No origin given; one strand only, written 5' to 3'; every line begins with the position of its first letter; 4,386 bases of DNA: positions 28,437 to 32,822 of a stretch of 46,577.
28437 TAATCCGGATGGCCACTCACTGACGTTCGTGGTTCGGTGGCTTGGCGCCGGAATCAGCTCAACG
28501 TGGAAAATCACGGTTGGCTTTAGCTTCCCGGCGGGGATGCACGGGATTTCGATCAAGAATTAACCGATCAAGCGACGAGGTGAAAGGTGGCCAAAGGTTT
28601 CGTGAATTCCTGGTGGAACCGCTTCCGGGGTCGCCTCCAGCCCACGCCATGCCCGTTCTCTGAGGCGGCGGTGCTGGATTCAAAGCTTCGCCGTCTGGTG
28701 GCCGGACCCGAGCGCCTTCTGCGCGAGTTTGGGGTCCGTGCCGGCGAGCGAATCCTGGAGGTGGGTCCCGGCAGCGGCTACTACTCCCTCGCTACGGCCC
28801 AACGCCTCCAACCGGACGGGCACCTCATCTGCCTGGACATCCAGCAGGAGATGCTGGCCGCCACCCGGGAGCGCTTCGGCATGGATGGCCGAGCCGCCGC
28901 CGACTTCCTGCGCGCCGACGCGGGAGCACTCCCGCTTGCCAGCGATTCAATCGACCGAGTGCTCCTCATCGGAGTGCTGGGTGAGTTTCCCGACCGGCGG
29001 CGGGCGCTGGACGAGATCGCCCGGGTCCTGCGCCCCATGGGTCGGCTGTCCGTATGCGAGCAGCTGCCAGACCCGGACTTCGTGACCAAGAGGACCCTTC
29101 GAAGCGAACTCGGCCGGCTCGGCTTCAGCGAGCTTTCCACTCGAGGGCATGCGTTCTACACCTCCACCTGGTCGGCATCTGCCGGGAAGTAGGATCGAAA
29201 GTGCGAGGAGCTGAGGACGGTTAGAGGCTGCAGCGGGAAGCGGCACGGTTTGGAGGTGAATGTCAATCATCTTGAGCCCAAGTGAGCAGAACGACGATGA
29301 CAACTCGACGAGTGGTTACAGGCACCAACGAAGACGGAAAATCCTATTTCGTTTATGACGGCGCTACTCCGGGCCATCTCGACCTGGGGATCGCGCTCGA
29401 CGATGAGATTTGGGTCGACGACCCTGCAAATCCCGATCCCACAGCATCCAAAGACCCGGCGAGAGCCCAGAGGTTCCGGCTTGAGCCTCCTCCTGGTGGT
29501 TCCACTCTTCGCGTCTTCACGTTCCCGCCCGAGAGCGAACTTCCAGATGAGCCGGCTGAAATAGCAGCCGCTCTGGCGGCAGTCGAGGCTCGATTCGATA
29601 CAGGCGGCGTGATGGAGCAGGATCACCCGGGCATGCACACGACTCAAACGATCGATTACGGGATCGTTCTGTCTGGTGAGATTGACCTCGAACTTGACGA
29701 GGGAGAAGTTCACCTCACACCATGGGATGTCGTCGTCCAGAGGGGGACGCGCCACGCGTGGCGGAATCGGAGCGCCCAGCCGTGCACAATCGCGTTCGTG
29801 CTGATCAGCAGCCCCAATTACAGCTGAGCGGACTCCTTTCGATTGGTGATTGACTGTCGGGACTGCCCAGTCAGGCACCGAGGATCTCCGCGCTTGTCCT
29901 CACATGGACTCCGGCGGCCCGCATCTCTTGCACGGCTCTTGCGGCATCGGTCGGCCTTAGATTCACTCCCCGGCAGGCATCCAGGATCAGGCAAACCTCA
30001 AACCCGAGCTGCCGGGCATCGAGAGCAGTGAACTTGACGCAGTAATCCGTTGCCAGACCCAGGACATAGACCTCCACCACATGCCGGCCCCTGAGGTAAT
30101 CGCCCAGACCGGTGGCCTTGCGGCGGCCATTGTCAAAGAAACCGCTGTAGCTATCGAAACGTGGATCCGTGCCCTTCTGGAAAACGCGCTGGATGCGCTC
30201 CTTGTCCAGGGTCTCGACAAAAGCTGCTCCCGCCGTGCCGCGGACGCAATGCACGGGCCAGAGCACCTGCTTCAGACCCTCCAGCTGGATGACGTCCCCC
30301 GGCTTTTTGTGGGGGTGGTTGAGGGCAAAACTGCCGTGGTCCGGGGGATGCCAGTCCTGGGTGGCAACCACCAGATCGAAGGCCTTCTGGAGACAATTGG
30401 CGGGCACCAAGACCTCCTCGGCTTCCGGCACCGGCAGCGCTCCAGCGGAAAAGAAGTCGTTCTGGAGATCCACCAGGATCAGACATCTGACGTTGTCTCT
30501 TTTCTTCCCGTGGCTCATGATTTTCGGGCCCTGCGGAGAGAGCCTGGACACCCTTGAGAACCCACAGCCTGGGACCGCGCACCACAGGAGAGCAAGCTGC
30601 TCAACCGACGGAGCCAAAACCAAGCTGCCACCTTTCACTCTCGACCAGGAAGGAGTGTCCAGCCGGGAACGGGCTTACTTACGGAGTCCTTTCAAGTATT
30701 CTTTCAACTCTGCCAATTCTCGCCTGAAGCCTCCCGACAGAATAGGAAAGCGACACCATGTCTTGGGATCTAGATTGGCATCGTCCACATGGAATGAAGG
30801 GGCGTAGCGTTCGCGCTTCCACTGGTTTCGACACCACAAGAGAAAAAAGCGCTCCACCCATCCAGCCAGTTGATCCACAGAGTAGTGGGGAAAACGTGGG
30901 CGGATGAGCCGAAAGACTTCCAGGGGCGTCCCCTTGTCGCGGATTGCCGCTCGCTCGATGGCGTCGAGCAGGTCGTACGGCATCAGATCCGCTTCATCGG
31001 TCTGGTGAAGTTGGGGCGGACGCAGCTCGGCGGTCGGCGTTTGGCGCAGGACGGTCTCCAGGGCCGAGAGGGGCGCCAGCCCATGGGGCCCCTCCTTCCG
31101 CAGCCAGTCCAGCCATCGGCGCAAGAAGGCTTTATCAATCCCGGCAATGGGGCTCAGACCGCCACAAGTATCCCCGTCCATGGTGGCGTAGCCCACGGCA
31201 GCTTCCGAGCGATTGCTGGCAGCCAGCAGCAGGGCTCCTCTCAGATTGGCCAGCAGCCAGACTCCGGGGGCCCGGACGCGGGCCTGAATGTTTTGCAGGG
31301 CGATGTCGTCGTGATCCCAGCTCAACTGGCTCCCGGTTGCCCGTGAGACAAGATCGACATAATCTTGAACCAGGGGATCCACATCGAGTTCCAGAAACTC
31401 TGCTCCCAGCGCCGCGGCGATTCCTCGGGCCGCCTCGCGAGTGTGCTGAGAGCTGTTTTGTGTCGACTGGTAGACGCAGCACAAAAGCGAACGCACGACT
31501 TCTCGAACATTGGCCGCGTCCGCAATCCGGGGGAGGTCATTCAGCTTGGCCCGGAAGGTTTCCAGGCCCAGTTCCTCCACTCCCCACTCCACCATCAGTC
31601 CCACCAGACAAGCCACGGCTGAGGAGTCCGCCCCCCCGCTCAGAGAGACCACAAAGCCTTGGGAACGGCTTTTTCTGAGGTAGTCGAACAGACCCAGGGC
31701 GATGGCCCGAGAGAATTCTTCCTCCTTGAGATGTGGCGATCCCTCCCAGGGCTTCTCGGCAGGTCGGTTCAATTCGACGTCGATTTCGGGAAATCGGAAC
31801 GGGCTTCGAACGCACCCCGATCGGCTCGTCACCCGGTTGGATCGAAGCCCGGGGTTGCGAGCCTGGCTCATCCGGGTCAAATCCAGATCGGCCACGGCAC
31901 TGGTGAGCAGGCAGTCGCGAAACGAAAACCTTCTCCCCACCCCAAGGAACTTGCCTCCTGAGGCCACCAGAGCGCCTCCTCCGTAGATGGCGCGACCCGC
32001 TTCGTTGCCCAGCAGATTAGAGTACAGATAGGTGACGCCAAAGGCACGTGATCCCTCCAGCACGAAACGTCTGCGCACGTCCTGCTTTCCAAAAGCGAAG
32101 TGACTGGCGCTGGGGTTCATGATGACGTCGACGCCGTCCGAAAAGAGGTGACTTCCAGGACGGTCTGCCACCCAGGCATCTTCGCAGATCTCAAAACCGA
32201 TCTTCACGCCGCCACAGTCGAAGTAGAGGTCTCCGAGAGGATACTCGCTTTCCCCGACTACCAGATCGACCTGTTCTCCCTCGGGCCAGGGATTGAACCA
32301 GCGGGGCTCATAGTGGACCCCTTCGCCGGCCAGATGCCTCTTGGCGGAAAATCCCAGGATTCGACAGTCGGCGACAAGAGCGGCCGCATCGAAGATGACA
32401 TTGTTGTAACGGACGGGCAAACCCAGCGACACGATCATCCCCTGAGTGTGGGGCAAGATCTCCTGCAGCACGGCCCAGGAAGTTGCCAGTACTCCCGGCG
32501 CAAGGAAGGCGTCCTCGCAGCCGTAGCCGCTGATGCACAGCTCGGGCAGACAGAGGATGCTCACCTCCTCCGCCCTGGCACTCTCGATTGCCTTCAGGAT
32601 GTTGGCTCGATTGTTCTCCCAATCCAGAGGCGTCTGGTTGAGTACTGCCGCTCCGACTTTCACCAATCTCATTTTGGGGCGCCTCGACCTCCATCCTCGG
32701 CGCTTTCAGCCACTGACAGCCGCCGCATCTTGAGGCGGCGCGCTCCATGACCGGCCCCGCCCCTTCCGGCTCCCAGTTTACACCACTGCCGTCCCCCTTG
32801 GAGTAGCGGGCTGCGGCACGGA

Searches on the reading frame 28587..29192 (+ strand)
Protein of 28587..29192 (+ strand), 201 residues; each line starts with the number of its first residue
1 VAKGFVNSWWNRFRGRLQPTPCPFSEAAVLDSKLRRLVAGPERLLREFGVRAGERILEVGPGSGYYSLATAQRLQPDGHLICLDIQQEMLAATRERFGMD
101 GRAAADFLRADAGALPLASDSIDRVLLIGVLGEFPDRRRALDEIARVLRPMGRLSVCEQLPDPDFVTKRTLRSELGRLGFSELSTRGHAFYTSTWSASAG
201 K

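Call 29: search_protein_families(library=pfam, proteins=[window:28587-29192:+], max_evalue=0.0001)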
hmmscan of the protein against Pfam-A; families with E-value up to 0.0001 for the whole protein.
window:28587-29192:+ (201 aa): 8 families
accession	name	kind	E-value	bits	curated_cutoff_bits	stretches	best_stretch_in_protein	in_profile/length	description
PF08241.18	Methyltransf_11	-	3.2e-19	69.8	21.2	1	57-155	1-94/95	Methyltransferase domain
PF13649.12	Methyltransf_25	-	3.9e-18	66.4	27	1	56-152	1-97/97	Methyltransferase domain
PF13847.12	Methyltransf_31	-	5.3e-16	59.1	27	1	52-158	3-111/145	Methyltransferase domain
PF01209.24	Ubie_methyltran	-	6.6e-16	58.8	20.1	1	47-158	42-153/233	ubiE/COQ5 methyltransferase family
PF08242.18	Methyltransf_12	-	3.9e-14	53.6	30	1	57-154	1-98/98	Methyltransferase domain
PF13489.12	Methyltransf_23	-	1.5e-08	35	27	1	43-164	12-124/164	Methyltransferase domain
PF01135.25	PCMT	-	2.7e-05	24.5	20.3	1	50-106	71-127/210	Protein-L-isoaspartate(D-aspartate) O-methyltransferase (PCMT)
PF01596.23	Methyltransf_3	-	6.9e-05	22.7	22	0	53-95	45-87/204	O-methyltransferase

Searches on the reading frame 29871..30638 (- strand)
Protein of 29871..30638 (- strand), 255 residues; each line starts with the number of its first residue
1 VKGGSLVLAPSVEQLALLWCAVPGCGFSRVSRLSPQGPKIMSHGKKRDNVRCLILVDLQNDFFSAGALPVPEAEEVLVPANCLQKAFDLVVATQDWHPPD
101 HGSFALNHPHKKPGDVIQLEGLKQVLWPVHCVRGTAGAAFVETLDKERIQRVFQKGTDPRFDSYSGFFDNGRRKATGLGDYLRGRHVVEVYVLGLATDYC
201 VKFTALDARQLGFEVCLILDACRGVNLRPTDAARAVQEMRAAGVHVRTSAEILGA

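Call 30: search_protein_families(library=pfam, proteins=[window:29871-30638:-], max_evalue=0.0001)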
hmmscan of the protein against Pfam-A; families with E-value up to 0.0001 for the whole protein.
window:29871-30638:- (255 aa): 1 family
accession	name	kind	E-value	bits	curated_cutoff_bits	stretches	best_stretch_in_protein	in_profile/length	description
PF00857.26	Isochorismatase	-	2e-23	83.8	27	1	52-251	2-175/175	Isochorismatase domain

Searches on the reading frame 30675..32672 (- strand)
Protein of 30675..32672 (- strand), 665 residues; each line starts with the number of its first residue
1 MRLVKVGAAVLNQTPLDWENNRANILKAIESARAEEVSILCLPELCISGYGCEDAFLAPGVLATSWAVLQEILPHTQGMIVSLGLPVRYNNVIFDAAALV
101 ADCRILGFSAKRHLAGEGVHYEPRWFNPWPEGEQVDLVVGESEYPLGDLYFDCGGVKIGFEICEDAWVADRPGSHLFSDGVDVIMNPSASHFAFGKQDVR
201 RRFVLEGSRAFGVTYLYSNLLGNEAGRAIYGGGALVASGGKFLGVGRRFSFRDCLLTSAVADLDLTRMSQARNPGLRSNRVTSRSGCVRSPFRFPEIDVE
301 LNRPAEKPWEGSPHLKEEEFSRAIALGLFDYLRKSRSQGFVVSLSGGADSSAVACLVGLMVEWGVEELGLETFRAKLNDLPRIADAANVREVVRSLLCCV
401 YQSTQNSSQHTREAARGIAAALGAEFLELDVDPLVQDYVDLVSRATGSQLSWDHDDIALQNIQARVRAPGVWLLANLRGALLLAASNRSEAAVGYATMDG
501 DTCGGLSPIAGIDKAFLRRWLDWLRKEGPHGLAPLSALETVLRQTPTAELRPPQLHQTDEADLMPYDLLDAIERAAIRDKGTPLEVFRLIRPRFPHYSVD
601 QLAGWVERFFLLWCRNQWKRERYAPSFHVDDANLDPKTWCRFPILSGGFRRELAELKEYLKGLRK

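Call 30: search_protein_families(library=pfam, proteins=[window:30675-32672:-], max_evalue=0.0001)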
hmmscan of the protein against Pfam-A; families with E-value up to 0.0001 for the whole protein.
window:30675-32672:- (665 aa): 2 families
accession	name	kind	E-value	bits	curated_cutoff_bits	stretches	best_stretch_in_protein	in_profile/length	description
PF02540.23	NAD_synthase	-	1.4e-29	103.4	21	1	324-584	5-212/242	NAD synthase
PF00795.27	CN_hydrolase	-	2.9e-18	66.6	23.2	1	6-250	2-238/256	Carbon-nitrogen hydrolase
